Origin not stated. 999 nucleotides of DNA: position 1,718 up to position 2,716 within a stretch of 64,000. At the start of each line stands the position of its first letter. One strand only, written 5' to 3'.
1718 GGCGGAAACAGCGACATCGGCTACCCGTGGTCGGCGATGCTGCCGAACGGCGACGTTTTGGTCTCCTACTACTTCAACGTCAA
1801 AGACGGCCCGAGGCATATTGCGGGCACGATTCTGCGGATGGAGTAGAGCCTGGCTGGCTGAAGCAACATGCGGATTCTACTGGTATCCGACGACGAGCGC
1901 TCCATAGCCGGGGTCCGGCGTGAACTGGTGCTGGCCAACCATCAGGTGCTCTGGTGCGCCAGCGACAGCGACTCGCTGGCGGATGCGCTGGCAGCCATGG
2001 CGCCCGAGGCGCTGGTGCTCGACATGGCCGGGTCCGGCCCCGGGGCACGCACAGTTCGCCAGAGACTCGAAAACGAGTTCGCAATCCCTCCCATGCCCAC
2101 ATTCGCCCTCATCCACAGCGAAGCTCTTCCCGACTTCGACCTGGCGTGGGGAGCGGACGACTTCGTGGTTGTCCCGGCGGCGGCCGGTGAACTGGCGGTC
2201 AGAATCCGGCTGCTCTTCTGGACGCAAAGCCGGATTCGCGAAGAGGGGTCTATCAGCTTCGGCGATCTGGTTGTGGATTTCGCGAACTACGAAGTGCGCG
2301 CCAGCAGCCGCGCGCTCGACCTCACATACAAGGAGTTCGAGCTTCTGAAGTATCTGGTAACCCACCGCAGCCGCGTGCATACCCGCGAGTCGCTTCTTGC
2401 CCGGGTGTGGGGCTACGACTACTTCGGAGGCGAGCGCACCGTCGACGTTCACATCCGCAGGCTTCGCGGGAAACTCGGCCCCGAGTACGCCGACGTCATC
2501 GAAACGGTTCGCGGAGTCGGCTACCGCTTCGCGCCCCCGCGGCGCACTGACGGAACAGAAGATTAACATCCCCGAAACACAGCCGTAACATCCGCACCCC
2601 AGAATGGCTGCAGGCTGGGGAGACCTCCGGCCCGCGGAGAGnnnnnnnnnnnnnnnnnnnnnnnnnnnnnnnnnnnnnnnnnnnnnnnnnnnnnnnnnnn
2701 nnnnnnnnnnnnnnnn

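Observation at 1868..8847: Completely consolidated nitrogen-control locus headed by a GlnR-like atypical OmpR regulator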

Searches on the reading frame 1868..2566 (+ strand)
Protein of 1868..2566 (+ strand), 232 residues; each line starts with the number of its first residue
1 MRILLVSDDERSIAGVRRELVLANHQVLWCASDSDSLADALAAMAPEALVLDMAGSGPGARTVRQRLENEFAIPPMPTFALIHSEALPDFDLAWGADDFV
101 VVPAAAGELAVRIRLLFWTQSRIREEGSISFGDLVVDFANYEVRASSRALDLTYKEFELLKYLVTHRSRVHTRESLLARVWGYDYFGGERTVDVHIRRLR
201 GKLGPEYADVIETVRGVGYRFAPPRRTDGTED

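Call 3: search_protein_families(library=pfam, proteins=[window:1868-2566:+])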
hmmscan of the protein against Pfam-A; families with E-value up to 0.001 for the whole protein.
window:1868-2566:+ (232 aa): 2 families
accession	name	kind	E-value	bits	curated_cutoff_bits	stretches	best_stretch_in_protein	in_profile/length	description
PF00486.34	Trans_reg_C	-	3e-27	95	26.2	1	149-221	3-77/77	Transcriptional regulatory protein, C terminal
PF21695.3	GlnR_1st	-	4.5e-09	36.7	27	1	1-116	1-110/111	Transcription regulator GlnR, N-terminal domain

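Call 4: search_protein_families(library=ncbifam, proteins=[window:1868-2566:+])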
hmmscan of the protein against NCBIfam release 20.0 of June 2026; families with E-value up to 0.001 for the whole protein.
window:1868-2566:+ (232 aa): 38 families (the best 25 are shown)
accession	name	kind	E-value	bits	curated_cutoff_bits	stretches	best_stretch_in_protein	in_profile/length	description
TIGR02154.1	PhoB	equivalog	2.3e-36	125.2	296.2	1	2-221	4-225/226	phosphate regulon transcriptional regulator PhoB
NF040534.1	resp_reg_YycF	equivalog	1.5e-34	119.3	340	1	4-220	3-226/231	response regulator YycF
NF040689.1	MtrAB_MtrA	equivalog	1.1e-33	116.5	300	1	5-220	2-217/219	MtrAB system response regulator MtrA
NF045914.1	RespRegNblR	equivalog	1.3e-33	116.5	300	1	2-219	8-223/228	response regulator transcription factor NblR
NF007546.0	PRK10161.1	equivalog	1.7e-28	99.8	471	1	2-222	3-226/229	phosphate response regulator transcription factor PhoB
NF041733.1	resp_reg_CseB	equivalog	1.6e-27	96.4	350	1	2-221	2-226/228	two-component system response regulator CseB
NF053854.1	RespRegPhoBBctds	equivalog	2.2e-27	95.9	270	1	4-221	1-224/225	two-component system response regulator PhoB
NF045944.1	ResRegRpaBCyano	equivalog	9.5e-26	90.6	330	1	5-221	1-227/229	response regulator transcription factor RpaB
NF008296.0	PRK11083.1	equivalog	1.6e-24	86.6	273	1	3-221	6-225/228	two-component system response regulator CreB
NF041209.1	resp_regPieR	equivalog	1.8e-24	86.6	450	1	84-221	82-227/231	two component system response regulator PieR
TIGR01387.1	cztR_silR_copR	subfamily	3.2e-24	85.8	279.2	1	3-220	1-217/218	heavy metal response regulator transcription factor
NF000402.1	vanR-B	exception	8.9e-24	84.1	480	1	1-221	3-216/219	vancomycin resistance response regulator transcription factor VanR-B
NF007928.2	PRK10643.1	equivalog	8.5e-23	81.1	330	1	1-220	1-215/216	two-component system response regulator PmrA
NF041734.1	resp_reg_RppA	equivalog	8.7e-22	77.6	250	1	1-222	1-228/229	two-component system response regulator RppA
NF007346.1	PRK09836.1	equivalog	1.1e-21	77.7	420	1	92-222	91-222/227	copper/silver response regulator transcription factor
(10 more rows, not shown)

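Call 6: search_protein_families(library=pfam, proteins=[window:1868-2566:+], max_evalue=10)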
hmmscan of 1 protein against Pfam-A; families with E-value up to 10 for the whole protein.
window:1868-2566:+ (232 aa): 2 families
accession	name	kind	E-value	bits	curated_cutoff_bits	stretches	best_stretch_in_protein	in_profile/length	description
PF00486.34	Trans_reg_C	-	3e-27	95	26.2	1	149-221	3-77/77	Transcriptional regulatory protein, C terminal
PF21695.3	GlnR_1st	-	4.5e-09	36.7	27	1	1-116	1-110/111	Transcription regulator GlnR, N-terminal domain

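Call 8: find_encoding_contigs(protein=window:1868-2566:+, flank=10000, max_places=6)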
Protein window:1868-2566:+ (232 aa): 21 contigs read that carry it; 6 places shown.
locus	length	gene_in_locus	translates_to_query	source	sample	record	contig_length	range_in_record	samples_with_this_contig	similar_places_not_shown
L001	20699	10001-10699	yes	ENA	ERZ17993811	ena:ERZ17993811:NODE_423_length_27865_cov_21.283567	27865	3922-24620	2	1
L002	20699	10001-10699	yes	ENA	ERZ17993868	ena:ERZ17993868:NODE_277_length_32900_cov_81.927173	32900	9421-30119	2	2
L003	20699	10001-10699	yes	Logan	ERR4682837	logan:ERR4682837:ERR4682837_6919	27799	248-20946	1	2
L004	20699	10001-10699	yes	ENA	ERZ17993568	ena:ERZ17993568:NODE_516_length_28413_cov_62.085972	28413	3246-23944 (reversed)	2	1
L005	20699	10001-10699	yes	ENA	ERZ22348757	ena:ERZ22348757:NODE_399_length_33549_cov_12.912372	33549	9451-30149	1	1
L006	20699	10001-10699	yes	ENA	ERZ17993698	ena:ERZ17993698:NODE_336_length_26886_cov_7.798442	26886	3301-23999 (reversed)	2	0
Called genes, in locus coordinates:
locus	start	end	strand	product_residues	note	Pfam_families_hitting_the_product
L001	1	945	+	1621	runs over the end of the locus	?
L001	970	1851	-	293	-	PF01261:AP_endonuc_2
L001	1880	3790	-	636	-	-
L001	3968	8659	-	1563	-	PF01835:MG2, PF17791:MG3, PF07703:A2M_BRD, PF00207:A2M, PF13243:SQHop_cyclase_C (faint), PF07678:TED_complement, PF07677:A2M_recep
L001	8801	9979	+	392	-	PF13859:BNR_3 (weak), PF02012:BNR (faint), PF13088:BNR_2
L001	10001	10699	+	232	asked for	PF21695:GlnR_1st, PF00486:Trans_reg_C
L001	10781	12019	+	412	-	PF00909:Ammonium_transp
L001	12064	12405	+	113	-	PF00543:P-II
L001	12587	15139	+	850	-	PF01842:ACT (faint), PF08335:GlnD_UR_UTase, PF27444:GlnD_3rd (weak), PF01966:HD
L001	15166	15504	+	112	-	PF00543:P-II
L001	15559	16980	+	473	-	PF03951:Gln-synt_N, PF00120:Gln-synt_C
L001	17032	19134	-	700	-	PF01301:Glyco_hydro_35, PF02449:Glyco_hydro_42, PF08532:Glyco_hydro_42M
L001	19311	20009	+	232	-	-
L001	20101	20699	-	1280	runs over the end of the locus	?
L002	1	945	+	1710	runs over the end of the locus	PF10646:Germane, PF01520:Amidase_3 (weak), PF13360:PQQ_2 (weak), PF13570:Beta-prop_ACSF4 (weak), PF13360:PQQ_2, PF13570:Beta-prop_ACSF4, PF13360:PQQ_2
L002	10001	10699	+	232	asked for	PF21695:GlnR_1st, PF00486:Trans_reg_C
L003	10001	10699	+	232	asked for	PF21695:GlnR_1st, PF00486:Trans_reg_C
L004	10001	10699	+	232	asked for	PF21695:GlnR_1st, PF00486:Trans_reg_C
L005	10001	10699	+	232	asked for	PF21695:GlnR_1st, PF00486:Trans_reg_C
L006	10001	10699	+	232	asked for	PF21695:GlnR_1st, PF00486:Trans_reg_C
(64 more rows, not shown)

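Call 9: find_homologous_proteins(query=window:1868-2563:+)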
Query window:1868-2563:+ (232 aa): 7998 proteins with E <= 0.001 among 8000 candidates; the best 120 are listed.
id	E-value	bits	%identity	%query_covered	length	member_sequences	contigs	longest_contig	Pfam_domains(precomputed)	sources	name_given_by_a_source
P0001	1.9e-143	494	96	100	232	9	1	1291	PF00486.35,PF21695.4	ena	-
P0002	1.6e-118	412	78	100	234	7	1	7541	PF00486.35,PF21695.4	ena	-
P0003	4.7e-116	404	78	100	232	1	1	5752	PF00486.35,PF21695.4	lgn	-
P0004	7.4e-116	403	80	97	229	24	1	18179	PF00486.35,PF21695.4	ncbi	-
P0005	4.6e-114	397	78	96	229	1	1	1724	PF00486.35,PF21695.4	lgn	-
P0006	7.0e-114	397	79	96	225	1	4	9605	PF00486.35,PF21695.4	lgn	-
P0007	8.1e-113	393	79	97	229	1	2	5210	PF00486.35,PF21695.4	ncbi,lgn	-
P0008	1.1e-112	393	75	98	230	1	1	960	PF00486.35,PF21695.4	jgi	-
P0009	1.4e-112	393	76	98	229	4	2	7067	PF00486.35,PF21695.4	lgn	-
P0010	5.6e-111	387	75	99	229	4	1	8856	PF00486.35,PF21695.4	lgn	-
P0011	2.2e-109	382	75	96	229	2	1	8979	PF00486.35,PF21695.4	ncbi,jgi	-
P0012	2.9e-108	379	74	96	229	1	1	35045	PF00486.35,PF21695.4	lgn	-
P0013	1.8e-87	311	77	78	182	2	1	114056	PF00486.35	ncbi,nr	ncbi:MAG: response regulator transcription factor [Armatimonadetes bacterium]|nr:response regulator 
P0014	8.8e-52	194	46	95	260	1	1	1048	PF00486.35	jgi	jgi:DNA-binding response OmpR family regulator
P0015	5.6e-48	181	41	96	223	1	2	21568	PF00486.35,PF21695.4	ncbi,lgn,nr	ncbi:MAG: response regulator transcription factor [Abditibacteriales bacterium]|nr:response regulato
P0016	1.3e-47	180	39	96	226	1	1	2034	PF00486.35,PF00072.31,PF21695.4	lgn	-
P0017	2.8e-47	179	47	78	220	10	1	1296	PF00486.35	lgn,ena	-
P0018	3.0e-47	179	42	96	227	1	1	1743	PF00486.35,PF00072.31,PF21695.4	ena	-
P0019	4.1e-47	179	42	95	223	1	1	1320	PF00486.35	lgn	-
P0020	5.2e-47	178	43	95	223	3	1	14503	PF00486.35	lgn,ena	-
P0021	6.4e-47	178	42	96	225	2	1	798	PF00486.35,PF21695.4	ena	-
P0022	6.6e-47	178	44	96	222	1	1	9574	PF00486.35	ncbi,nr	ncbi:MAG: response regulator transcription factor [Armatimonadota bacterium]|nr:response regulator t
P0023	8.1e-47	178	48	96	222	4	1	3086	PF00486.35,PF21695.4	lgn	-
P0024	8.7e-47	177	45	95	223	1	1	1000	PF00486.35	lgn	-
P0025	9.7e-47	177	42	95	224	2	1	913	PF00486.35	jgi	-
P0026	1.4e-46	177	41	96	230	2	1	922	PF00486.35,PF00072.31,PF21695.4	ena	-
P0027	2.3e-46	176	43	95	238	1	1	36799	PF00486.35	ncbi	-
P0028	2.6e-46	176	42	95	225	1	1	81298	PF00486.35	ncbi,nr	ncbi:MAG: response regulator transcription factor [Armatimonadota bacterium]|nr:response regulator t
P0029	3.3e-46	176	43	96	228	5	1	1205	PF00486.35,PF00072.31,PF21695.4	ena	-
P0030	4.0e-46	175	41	97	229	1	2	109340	PF00486.35,PF21695.4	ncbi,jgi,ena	-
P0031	4.9e-46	175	42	95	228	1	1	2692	PF00486.35,PF21695.4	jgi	jgi:DNA-binding response OmpR family regulator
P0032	5.6e-46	175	46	95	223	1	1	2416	PF00486.35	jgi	jgi:DNA-binding response OmpR family regulator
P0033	5.8e-46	175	40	95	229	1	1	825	PF00486.35,PF21695.4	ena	-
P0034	5.8e-46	175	42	96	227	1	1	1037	PF00486.35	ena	-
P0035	6.7e-46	175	40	97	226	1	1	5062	PF00486.35,PF21695.4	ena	-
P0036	7.2e-46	174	54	76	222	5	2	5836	PF00486.35,PF21695.4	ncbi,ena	-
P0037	7.7e-46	174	40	96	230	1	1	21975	PF00486.35,PF00072.31,PF21695.4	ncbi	-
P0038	8.0e-46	174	49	96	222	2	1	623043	PF00486.35,PF21695.4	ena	-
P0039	1.0e-45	174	44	95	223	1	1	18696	PF00486.35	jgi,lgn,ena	-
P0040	1.2e-45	174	41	96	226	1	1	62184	PF00486.35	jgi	jgi:DNA-binding response OmpR family regulator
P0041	1.3e-45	174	42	97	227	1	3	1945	PF00486.35,PF00072.31,PF21695.4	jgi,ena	-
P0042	1.3e-45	174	40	95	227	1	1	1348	PF00486.35,PF21695.4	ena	-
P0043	1.6e-45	173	41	96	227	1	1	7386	PF00486.35,PF21695.4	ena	-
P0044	1.7e-45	173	39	97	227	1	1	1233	PF00486.35,PF21695.4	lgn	-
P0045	2.2e-45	173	40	95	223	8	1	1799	PF00486.35,PF21695.4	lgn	-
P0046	2.5e-45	173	42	95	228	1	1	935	PF00486.35,PF00072.31,PF21695.4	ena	-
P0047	2.7e-45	173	45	84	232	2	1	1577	PF00486.35,PF21695.4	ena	-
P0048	2.7e-45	173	47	81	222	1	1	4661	PF00486.35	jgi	jgi:DNA-binding response OmpR family regulator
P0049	2.8e-45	172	41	95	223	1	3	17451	PF00486.35,PF21695.4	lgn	-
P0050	3.0e-45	172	42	95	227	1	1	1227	PF00486.35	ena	-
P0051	3.7e-45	172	42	95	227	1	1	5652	PF00486.35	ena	-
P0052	3.8e-45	172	43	96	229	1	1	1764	PF00486.35,PF21695.4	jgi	jgi:DNA-binding response OmpR family regulator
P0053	3.9e-45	172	44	95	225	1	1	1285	PF00486.35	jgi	jgi:DNA-binding response OmpR family regulator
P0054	4.5e-45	172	40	98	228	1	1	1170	PF00486.35,PF00072.31,PF21695.4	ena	-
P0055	5.0e-45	172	48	80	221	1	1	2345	PF00486.35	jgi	jgi:DNA-binding response OmpR family regulator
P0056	5.4e-45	172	44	95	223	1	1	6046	PF00486.35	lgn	-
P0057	6.8e-45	171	42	95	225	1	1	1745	PF00486.35,PF21695.4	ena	-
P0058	7.1e-45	171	40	95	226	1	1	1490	PF00486.35,PF21695.4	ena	-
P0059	7.5e-45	171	41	96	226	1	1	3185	PF00486.35,PF21695.4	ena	-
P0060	7.8e-45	171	39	95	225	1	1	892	PF00486.35,PF00072.31,PF21695.4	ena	-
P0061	8.6e-45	171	43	95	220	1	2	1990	PF00486.35,PF21695.4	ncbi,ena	-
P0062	9.2e-45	171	41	96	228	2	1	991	PF00486.35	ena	-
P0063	9.4e-45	171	42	96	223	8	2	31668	PF00486.35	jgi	jgi:DNA-binding response OmpR family regulator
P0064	9.6e-45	171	40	96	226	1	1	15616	PF00486.35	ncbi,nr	ncbi:MAG: response regulator transcription factor [Candidatus Omnitrophica bacterium]|nr:response re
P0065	9.7e-45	171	38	95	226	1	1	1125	PF00486.35,PF21695.4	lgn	-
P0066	9.7e-45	171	44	95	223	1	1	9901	PF00486.35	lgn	-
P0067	1.5e-44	170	48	80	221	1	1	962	PF00486.35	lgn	-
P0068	1.5e-44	170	47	82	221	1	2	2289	PF00486.35,PF21695.4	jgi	jgi:DNA-binding response OmpR family regulator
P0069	1.5e-44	170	50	81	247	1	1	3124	PF00486.35,PF21695.4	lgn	-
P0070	2.0e-44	170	40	95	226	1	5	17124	PF00486.35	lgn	-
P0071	2.0e-44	170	44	95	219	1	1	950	PF00486.35,PF21695.4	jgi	-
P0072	2.1e-44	170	42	96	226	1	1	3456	PF00486.35,PF00072.31,PF21695.4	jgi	jgi:DNA-binding response OmpR family regulator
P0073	2.5e-44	169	39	96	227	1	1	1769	PF00486.35,PF21695.4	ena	-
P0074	2.6e-44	169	41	96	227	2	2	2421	PF00486.35,PF21695.4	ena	-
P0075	2.8e-44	169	43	96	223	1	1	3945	PF00486.35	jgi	-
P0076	2.8e-44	169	41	96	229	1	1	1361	PF00486.35,PF21695.4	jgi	jgi:DNA-binding response OmpR family regulator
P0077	3.1e-44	169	42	97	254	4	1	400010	PF00486.35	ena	-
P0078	3.5e-44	169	40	96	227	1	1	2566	PF00486.35,PF21695.4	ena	-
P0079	3.6e-44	169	40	95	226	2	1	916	PF00486.35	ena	-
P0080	3.7e-44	169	45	93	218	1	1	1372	PF00486.35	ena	-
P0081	3.9e-44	169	43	95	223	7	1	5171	PF00486.35,PF21695.4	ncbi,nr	ncbi:MAG TPA: response regulator transcription factor [Dehalococcoidia bacterium]|nr:response regula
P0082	3.9e-44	169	41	96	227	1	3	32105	PF00486.35,PF00072.31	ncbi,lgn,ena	-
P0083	4.0e-44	169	43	96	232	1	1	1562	PF00486.35,PF00072.31,PF21695.4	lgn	-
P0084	4.1e-44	169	42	95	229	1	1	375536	PF00486.35,PF21695.4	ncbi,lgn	-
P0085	5.8e-44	168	42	96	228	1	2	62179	PF00486.35,PF21695.4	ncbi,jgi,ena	-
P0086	6.1e-44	168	39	97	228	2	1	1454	PF00486.35,PF21695.4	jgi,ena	-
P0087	6.3e-44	168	41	95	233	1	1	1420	PF00486.35,PF00072.31,PF21695.4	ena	-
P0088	6.5e-44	168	39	96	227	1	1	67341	PF00486.35,PF21695.4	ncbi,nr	ncbi:MAG: response regulator transcription factor [Candidatus Omnitrophica bacterium]|nr:response re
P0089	6.7e-44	168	42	94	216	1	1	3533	PF00486.35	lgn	-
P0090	6.7e-44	168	38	96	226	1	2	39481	PF00486.35,PF21695.4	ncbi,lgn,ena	-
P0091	6.8e-44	168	48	76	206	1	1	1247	PF00486.35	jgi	-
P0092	7.1e-44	168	47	83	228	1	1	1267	PF00486.35,PF21695.4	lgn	-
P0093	7.4e-44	168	42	95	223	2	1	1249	PF00486.35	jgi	-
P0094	7.5e-44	168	47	76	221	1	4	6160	PF00486.35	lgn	-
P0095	8.2e-44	168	40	96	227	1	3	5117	PF00486.35,PF21695.4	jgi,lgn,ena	-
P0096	8.6e-44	168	40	96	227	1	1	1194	PF00486.35,PF21695.4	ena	-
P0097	8.6e-44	168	48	81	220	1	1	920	PF00486.35,PF21695.4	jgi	jgi:hypothetical protein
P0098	9.5e-44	167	40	96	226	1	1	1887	PF00486.35,PF21695.4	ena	-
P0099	9.7e-44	167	44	82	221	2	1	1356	PF00486.35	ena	-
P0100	1.1e-43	167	42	96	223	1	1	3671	PF00486.35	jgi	jgi:two-component system alkaline phosphatase synthesis response regulator PhoP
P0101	1.1e-43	167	40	95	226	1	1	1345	PF00486.35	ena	-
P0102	1.1e-43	167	40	95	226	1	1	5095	PF00486.35,PF21695.4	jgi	jgi:DNA-binding response OmpR family regulator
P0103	1.1e-43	167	39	96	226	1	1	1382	PF00486.35,PF00072.31,PF21695.4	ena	-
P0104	1.3e-43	167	50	69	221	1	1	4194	PF00486.35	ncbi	-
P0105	1.3e-43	167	48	89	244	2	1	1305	PF00486.35,PF21695.4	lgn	-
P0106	1.3e-43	167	41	98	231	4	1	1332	PF00486.35,PF21695.4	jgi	jgi:DNA-binding response OmpR family regulator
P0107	1.3e-43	167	55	64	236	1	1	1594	PF00486.35,PF21695.4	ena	-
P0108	1.4e-43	167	40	95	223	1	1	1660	PF00486.35,PF21695.4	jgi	jgi:DNA-binding response OmpR family regulator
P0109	1.4e-43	167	41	78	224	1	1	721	PF00486.35,PF00072.31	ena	-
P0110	1.5e-43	167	39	96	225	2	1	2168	PF00486.35,PF21695.4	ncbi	-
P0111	1.5e-43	167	41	97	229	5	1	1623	PF00486.35,PF21695.4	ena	-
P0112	1.5e-43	167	40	95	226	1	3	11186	PF00486.35,PF21695.4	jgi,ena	-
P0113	1.6e-43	167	42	96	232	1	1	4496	PF00486.35,PF21695.4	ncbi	-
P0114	1.8e-43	167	40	95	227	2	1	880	PF00486.35,PF00072.31,PF21695.4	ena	-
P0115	1.9e-43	167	40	96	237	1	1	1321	PF00486.35,PF21695.4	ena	-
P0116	2.0e-43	166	40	96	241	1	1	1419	PF00486.35,PF21695.4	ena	-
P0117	2.1e-43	166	41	96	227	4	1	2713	PF00486.35,PF21695.4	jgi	jgi:DNA-binding response OmpR family regulator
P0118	2.2e-43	166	40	97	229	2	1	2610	PF00486.35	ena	-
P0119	2.3e-43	166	43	96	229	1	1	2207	PF00486.35,PF21695.4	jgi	jgi:DNA-binding response OmpR family regulator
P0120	2.3e-43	166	46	77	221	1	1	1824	PF00486.35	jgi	jgi:DNA-binding response OmpR family regulator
